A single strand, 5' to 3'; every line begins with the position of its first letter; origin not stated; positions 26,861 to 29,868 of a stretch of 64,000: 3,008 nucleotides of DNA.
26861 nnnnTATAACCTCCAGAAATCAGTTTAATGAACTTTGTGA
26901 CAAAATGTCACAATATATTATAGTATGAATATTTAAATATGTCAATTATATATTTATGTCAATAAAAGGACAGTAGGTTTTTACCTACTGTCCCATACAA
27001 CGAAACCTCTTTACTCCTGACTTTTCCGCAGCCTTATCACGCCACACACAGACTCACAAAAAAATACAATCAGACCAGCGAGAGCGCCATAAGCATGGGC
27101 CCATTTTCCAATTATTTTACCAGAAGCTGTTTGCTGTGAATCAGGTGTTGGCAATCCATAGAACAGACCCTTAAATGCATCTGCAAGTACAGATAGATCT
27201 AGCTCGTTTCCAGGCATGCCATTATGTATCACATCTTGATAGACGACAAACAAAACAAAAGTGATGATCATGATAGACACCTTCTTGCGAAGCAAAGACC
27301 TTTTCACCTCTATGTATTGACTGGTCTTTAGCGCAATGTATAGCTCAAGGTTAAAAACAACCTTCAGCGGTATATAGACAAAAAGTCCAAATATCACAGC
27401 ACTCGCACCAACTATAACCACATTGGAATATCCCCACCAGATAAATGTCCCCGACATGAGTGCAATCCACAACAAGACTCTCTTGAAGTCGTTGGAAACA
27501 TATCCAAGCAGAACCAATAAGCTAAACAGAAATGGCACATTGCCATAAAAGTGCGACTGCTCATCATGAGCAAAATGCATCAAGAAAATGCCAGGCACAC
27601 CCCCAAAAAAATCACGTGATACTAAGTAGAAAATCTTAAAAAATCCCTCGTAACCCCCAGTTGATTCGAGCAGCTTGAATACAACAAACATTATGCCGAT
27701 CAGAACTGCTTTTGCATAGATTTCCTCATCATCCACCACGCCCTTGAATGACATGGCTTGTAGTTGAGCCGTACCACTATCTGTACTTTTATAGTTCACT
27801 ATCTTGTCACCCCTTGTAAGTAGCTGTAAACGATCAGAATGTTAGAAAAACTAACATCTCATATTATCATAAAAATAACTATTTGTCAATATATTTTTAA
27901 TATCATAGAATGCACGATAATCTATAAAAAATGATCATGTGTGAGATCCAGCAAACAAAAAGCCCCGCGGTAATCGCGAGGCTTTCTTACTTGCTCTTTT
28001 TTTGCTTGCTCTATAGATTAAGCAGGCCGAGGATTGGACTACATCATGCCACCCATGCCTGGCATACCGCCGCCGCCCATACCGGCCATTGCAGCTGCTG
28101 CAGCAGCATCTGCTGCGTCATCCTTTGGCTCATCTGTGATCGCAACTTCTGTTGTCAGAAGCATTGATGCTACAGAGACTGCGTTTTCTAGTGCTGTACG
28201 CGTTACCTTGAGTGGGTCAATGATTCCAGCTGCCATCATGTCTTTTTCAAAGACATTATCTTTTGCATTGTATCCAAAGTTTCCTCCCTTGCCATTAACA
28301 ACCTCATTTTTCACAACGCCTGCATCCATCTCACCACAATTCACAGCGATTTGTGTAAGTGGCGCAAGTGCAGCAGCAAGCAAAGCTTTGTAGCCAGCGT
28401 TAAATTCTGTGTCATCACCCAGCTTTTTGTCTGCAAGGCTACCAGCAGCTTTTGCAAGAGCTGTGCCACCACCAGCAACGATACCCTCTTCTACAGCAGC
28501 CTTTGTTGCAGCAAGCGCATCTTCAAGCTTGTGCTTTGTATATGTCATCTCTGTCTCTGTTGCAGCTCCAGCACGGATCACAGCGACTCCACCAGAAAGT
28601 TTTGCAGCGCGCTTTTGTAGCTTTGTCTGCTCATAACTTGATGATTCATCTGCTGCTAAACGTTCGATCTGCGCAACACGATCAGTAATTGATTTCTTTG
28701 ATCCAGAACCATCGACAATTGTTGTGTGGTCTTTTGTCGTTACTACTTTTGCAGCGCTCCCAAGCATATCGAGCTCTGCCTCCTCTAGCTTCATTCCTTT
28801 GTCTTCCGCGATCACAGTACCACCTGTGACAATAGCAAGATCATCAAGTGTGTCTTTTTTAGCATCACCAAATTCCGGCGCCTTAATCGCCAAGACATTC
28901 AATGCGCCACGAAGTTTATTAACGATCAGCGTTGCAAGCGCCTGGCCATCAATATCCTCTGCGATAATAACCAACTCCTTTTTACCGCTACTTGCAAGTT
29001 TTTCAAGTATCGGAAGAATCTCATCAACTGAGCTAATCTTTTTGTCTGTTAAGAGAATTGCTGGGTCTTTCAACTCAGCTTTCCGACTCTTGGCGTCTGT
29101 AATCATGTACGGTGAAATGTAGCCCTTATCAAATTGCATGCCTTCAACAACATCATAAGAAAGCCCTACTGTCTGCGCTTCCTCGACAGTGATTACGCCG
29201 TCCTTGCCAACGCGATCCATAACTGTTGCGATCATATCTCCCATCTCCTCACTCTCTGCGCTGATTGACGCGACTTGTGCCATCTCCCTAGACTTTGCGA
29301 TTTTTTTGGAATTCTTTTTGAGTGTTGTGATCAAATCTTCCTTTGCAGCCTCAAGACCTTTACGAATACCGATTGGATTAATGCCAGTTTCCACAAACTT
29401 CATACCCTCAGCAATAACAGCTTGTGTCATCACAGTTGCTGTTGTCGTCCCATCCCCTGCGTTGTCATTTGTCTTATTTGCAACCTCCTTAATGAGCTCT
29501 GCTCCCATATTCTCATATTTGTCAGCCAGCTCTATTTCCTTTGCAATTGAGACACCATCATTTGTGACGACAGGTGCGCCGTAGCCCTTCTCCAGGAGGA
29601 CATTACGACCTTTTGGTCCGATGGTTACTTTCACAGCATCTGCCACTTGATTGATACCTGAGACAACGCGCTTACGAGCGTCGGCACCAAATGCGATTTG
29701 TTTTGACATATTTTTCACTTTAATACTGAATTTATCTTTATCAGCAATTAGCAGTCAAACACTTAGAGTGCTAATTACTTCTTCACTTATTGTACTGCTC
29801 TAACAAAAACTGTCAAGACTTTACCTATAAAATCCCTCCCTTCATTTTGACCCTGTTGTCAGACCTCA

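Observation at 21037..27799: Block of seven orphan polytopic membrane proteins ending in a rhomboid protease, next to the pilus operon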

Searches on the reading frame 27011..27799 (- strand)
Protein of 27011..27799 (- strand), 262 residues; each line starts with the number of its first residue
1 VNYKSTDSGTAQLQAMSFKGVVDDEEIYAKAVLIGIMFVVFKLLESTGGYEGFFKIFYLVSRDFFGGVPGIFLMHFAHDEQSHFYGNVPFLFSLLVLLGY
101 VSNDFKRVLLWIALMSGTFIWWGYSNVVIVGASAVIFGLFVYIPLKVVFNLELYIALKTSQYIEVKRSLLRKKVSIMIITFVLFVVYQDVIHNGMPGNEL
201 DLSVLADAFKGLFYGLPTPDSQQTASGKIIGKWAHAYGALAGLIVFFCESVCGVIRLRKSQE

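Call 3: search_protein_families(library=pfam, proteins=[window:27011-27799:-], max_evalue=1)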
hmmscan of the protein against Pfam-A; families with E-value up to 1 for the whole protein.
window:27011-27799:- (262 aa): 2 families
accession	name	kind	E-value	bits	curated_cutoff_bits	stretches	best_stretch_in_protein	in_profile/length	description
PF01694.28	Rhomboid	-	0.0046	17.6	22.6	1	71-247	7-138/143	Rhomboid domain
PF19529.4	DUF6057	-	0.32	10.3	29.8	1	65-141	103-179/569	Family of unknown function (DUF6057)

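Call 4: search_protein_families(library=ncbifam, proteins=[window:27011-27799:-], max_evalue=1)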
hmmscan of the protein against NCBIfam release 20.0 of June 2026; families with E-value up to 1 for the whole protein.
window:27011-27799:- (262 aa): 1 family
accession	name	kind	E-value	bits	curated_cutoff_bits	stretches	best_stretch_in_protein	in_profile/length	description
TIGR03902.1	rhom_GG_sort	equivalog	0.0052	16.7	84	1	74-145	22-96/154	rhombosortase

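Call 12: find_encoding_contigs(protein=window:27011-27799:-, flank=10000, max_places=6)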
Protein window:27011-27799:- (262 aa): no gene with exactly this product is on record in the collection.

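Call 13: find_homologous_proteins(query=window:27011-27799:-, max_evalue=0.001)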
Query window:27011-27799:- (262 aa): 1 proteins with E <= 0.001 among 1849 candidates.
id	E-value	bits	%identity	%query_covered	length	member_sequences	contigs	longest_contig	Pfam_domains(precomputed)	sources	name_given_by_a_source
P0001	3.3e-157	540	100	94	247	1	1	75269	-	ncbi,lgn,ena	-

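Call 14: find_encoding_contigs(protein=P0001, flank=10000, max_places=6)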
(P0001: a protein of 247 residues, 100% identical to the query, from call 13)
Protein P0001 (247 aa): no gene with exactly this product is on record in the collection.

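Call 15: list_cluster_members(proteins=[P0001])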
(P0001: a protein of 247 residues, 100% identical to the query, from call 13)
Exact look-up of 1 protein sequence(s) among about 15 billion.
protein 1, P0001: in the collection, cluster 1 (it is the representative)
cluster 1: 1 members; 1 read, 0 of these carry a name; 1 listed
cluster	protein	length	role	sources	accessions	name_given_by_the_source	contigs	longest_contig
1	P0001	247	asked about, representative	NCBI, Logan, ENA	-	-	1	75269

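Call 19: search_solved_structures(query=window:27011-27799:-, max_evalue=10, show_alignments=3)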
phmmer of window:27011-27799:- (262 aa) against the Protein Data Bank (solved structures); distinct sequences matched with E-value up to 10: 1.
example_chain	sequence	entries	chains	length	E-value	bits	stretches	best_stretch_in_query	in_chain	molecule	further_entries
5ylb_A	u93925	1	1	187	1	12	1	60-114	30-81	Uncharacterized protein P8A3.02c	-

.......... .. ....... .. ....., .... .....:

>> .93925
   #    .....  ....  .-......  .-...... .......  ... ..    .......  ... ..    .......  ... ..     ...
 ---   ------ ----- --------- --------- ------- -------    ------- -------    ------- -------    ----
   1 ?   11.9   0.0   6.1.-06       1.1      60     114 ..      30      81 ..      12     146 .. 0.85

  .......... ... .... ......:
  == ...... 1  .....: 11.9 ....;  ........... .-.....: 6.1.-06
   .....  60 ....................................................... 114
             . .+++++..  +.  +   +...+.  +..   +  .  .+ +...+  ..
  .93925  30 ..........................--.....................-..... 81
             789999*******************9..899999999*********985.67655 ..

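Call 43: search_protein_families(library=pfam, alignment_id=A1, max_evalue=0.01)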
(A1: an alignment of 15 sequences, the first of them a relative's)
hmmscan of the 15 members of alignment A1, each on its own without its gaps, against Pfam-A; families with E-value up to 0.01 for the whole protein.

A. member 1, P0001 (247 aa): 1 family
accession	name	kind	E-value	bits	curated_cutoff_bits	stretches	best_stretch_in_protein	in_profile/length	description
PF01694.28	Rhomboid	-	0.0037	17.9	22.6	0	56-232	7-138/143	Rhomboid domain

B. families by the number of members that match (of 15 scanned): 1 family
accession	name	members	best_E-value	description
PF01694.28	Rhomboid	15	3.8e-21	Rhomboid domain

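Call 50: search_solved_structures(query=A1, max_evalue=1, show_alignments=1)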
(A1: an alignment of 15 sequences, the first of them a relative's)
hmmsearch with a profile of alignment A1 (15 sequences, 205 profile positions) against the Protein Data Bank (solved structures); distinct sequences matched with E-value up to 1: 17.
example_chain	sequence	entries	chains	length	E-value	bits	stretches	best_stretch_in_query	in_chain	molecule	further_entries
2nr9_A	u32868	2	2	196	2.3e-06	30.8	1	18-185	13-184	Protein glpG homolog | Rhomboid protease glpG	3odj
4qo0_A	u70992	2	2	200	0.00023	24.3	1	21-192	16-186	Rhomboid protease GlpG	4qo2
4qnz_A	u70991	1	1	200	0.00024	24.2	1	21-192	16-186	Rhomboid protease GlpG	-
3b44_A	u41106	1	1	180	0.0004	23.5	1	20-184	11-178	glpG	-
5mtf_A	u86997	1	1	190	0.0014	21.6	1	21-185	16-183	Rhomboid protease GlpG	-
6vj8_A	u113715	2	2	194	0.0015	21.6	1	21-185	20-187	Rhomboid family intramembrane serine protease GlpG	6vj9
4njn_A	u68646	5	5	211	0.0021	21.1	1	21-185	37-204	Rhomboid protease GlpG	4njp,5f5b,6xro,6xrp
5f5d_A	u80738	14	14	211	0.0025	20.9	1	21-185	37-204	Rhomboid protease GlpG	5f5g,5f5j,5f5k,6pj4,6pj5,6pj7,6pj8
2ic8_A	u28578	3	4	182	0.0041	20.2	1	22-185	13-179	Protein glpG | Rhomboid protease glpG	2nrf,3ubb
3zot_A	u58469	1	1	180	0.0043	20.1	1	22-185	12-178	RHOMBOID PROTEASE GLPG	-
2irv_A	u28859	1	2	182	0.0045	20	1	22-185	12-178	Protein glpG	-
2o7l_A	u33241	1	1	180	0.0049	19.9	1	22-185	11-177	Protein glpG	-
2xov_A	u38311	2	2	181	0.006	19.6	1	22-185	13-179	RHOMBOID PROTEASE GLPG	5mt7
3b45_A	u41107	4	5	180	0.0071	19.4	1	22-184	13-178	glpG | RHOMBOID PROTEASE GLPG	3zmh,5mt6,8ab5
2xow_A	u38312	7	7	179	0.0075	19.3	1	22-184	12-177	RHOMBOID PROTEASE GLPG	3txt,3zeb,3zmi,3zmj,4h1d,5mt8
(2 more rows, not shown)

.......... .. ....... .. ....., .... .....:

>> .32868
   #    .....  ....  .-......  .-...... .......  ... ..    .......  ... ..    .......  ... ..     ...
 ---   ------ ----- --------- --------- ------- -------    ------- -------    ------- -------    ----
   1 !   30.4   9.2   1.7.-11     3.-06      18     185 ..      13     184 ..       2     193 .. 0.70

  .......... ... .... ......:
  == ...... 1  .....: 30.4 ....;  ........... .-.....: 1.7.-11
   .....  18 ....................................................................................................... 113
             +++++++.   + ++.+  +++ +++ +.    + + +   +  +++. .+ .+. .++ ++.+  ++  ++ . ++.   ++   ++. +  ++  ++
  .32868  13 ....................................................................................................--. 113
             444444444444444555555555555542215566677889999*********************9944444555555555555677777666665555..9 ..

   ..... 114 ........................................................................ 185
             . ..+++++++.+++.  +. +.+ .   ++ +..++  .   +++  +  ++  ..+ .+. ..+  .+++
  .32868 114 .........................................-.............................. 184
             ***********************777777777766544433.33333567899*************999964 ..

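Call 52: search_protein_families(library=phrogs, proteins=[window:27011-27799:-], max_evalue=0.1)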
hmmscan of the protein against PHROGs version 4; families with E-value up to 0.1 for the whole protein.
window:27011-27799:- (262 aa): 0 families

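Call 53: search_protein_families(library=padloc, proteins=[window:27011-27799:-], max_evalue=0.1)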
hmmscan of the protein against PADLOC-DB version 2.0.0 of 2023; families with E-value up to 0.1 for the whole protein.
window:27011-27799:- (262 aa): 0 families

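Call 60: predict_structure(alignment_id=A1)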
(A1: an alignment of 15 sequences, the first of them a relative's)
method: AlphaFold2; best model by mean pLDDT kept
length: 247 residues; sequences in the alignment: 15
mean_pLDDT: 84.4   pTM: 0.85
mean pLDDT of the five models: 84.4, 83.9, 83.8, 82.3, 81.0
residues with pLDDT >= 90: 114; 70-90: 98; 50-70: 35; < 50: 0
segments of 3 or more residues with pLDDT < 50: none
pLDDT, mean of each block of 10 residues (from residue 1): 80 92 90 76 72 85 88 95 93 96 82 81 97 86 82 90 96 80 68 78 59 69 94 93 91
secondary structure, 60 per line:
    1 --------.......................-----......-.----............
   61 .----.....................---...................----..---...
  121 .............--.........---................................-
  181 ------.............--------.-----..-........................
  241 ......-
elements in order: H9-31 H37-42 H49-61 H66-86 H90-108 H118-133 H136-144 H148-179 H187-199 H217-246

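Call 63: fold_search(model_id=the predicted structure, library=pdb)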
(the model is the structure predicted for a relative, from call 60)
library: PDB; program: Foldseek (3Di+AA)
matches with E <= 10: 138; with E <= 0.001: 0
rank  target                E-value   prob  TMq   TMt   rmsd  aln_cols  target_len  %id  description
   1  5f5j_A                1.9e-02  1.00  0.51  0.67   7.0       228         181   18  E.coli GlpG Y205F mutant complexed with aldehyde inhibitor in DMPC/CHAPSO bicelle (released 2016-02-10)
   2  4qnz_A                2.7e-02  1.00  0.49  0.64   7.4       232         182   17  Crystal structure of rhomboid intramembrane protease GlpG F146I in complex with peptide derived inhibitor Ac-FATA-cmk (released 2014-09-24)
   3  3zmj                  2.8e-02  1.00  0.45  0.60   7.1       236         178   16  Structure of E.coli rhomboid protease GlpG in complex with monobactam L61 (released 2013-05-22)
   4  6pjr_A                3.0e-02  1.00  0.51  0.69   6.6       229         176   17  Time-resolved structural snapshot of proteolysis by GlpG inside the membrane (released 2019-10-02)
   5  6pj5_A                4.0e-02  1.00  0.50  0.67   7.2       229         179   16  Time-resolved structural snapshot of proteolysis by GlpG inside the membrane (released 2019-10-02)
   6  6pju_A                4.2e-02  1.00  0.50  0.69   5.9       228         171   16  Time-resolved structural snapshot of proteolysis by GlpG inside the membrane (released 2019-11-27)
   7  2ic8                  4.4e-02  1.00  0.45  0.59   6.8       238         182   16  Crystal structure of GlpG (released 2006-10-17)
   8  4qo0_A                4.4e-02  1.00  0.44  0.58   8.0       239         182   17  Crystal structure of rhomboid intramembrane protease GlpG in complex with peptide derived inhibitor Ac-FATA-cmk (released 2014-09-24)
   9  6xrp_A                4.6e-02  1.00  0.48  0.64   7.5       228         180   15  Crystal structure of GlpG in complex with peptide ketoamide inhibitor, Ac-RVWHA-ketoamide-phenylbutyl (released 2020-09-16)
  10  6pj4_A                5.3e-02  1.00  0.51  0.68   6.4       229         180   17  Time-resolved structural snapshot of proteolysis by GlpG inside the membrane (released 2019-10-02)
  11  8ab5_A                5.6e-02  1.00  0.44  0.59   7.5       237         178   16  Structure of E. coli GlpG in complex with peptide derived inhibitor Ac-VRHA-conh-[4-(4-butyl)-phenoxy-1-phenyl-2-butyl (released 2023-10-25)
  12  2nr9                  6.1e-02  1.00  0.48  0.60   8.7       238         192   14  Crystal structure of GlpG, Rhomboid Peptidase from Haemophilus influenzae (released 2006-11-14)
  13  2irv_B                6.1e-02  1.00  0.43  0.58   7.9       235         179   16  Crystal structure of GlpG, a rhomboid intramembrane serine protease (released 2006-10-31)
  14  2xov                  6.4e-02  1.00  0.48  0.63   7.1       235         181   16  Crystal Structure of E.coli rhomboid protease GlpG, native enzyme (released 2010-10-13)
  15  2xow                  8.9e-02  1.00  0.45  0.60   7.6       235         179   17  Structure of GlpG in complex with a mechanism-based isocoumarin inhibitor (released 2010-10-13)
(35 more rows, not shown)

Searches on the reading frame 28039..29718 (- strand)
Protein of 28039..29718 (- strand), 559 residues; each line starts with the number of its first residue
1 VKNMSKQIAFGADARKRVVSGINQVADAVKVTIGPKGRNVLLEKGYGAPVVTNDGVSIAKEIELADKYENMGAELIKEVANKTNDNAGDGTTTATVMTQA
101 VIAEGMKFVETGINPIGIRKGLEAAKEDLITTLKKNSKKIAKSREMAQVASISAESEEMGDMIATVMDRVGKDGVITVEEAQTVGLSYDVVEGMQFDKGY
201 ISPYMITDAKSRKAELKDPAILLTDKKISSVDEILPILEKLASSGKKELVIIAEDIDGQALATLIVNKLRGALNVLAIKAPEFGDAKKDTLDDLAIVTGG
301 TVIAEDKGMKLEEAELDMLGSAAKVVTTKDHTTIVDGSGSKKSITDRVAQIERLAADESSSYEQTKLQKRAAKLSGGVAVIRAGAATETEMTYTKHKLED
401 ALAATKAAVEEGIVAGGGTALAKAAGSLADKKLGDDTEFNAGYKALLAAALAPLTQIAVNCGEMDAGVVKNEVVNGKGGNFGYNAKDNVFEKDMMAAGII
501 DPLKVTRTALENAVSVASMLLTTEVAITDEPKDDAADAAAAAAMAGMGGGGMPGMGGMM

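Call 10: find_related_loci(query=window:28039-29718:-, collection=genome_contigs, flank=10000)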
Query window:28039-29718:- (559 aa) in genome_contigs; peptide patterns used: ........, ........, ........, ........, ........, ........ (x = any residue, [..] = any of these).
600 stretches matched a pattern (row limit reached: there are more); 600 encode a relative of the query (tblastn E <= 1e-3); the best 80 are kept; 80 distinct loci.
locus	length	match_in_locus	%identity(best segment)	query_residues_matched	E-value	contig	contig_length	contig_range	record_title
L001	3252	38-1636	61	4-531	0e+0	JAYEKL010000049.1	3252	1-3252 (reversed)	MAG: Patescibacteria group bacterium isolate MAG138 MAG138_49, whole genome shotgun sequence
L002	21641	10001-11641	58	1-534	0e+0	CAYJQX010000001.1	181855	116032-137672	MAG TPA_asm: uncultured Candidatus Saccharibacteria bacterium isolate ERP125453_co1_27 genome assembly, contig: NODE_17_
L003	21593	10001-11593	58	2-533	0e+0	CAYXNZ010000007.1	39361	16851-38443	MAG TPA_asm: uncultured Gammaproteobacteria bacterium isolate binchicken_co181_167 genome assembly, contig: NODE_1231_le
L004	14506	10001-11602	57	4-541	0e+0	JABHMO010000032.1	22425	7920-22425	MAG: Candidatus Falkowbacteria bacterium isolate SI037S2_bin7 k141_965344, whole genome shotgun sequence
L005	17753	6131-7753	55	2-558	0e+0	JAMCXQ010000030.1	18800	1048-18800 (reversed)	MAG: Patescibacteria group bacterium isolate FK_Sedi_B_Bin.404 NODE_10452_length_18800_cov_2.73464, whole genome shotgun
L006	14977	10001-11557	57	4-527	0e+0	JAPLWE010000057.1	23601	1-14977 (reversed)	MAG: Candidatus Gribaldobacteria bacterium isolate LacPavin_0419_WC90_MAG_39_10 LacPavin_0419_WC90_scaffold_236919, whol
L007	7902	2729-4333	54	3-533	0e+0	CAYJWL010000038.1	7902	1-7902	MAG TPA_asm: uncultured Candidatus Saccharibacteria bacterium isolate ERP125453_co1_506 genome assembly, contig: NODE_11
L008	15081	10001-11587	55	2-534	3e-178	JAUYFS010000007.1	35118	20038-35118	MAG: bacterium isolate C21_metabat.bin.27 C21_k141_8387, whole genome shotgun sequence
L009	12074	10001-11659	86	2-554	0e+0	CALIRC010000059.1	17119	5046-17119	MAG: Candidatus Pacebacteria bacterium isolate R4_Bin_METABAT__73_1 genome assembly, contig: c_000005803107, whole genom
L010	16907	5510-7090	56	4-534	5e-177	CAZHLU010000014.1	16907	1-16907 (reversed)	MAG TPA_asm: uncultured Gammaproteobacteria bacterium isolate SRP135725_co1_218 genome assembly, contig: NODE_4430_lengt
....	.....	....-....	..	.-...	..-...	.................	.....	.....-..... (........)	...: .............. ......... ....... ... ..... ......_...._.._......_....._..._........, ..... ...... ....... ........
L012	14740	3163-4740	55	2-533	1e-175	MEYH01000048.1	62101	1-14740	MAG: Candidatus Atribacteria bacterium RBG_19FT_COMBO_35_14 rbg_19ft_combo_scaffold_244, whole genome shotgun sequence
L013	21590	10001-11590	53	5-538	5e-175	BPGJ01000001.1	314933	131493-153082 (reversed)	MAG: Acidimicrobiia bacterium KatS3mg011 DNA, contig_14754, whole genome shotgun sequence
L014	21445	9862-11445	54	4-535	1e-174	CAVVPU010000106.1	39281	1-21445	MAG: uncultured delta proteobacterium isolate MFD02138.bin.2.7 genome assembly, contig: contig_138905, whole genome shot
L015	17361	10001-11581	53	4-536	2e-173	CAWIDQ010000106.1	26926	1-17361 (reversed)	MAG: uncultured Actinomycetota bacterium isolate MFD09567.bin.2.88 genome assembly, contig: contig_85427, whole genome s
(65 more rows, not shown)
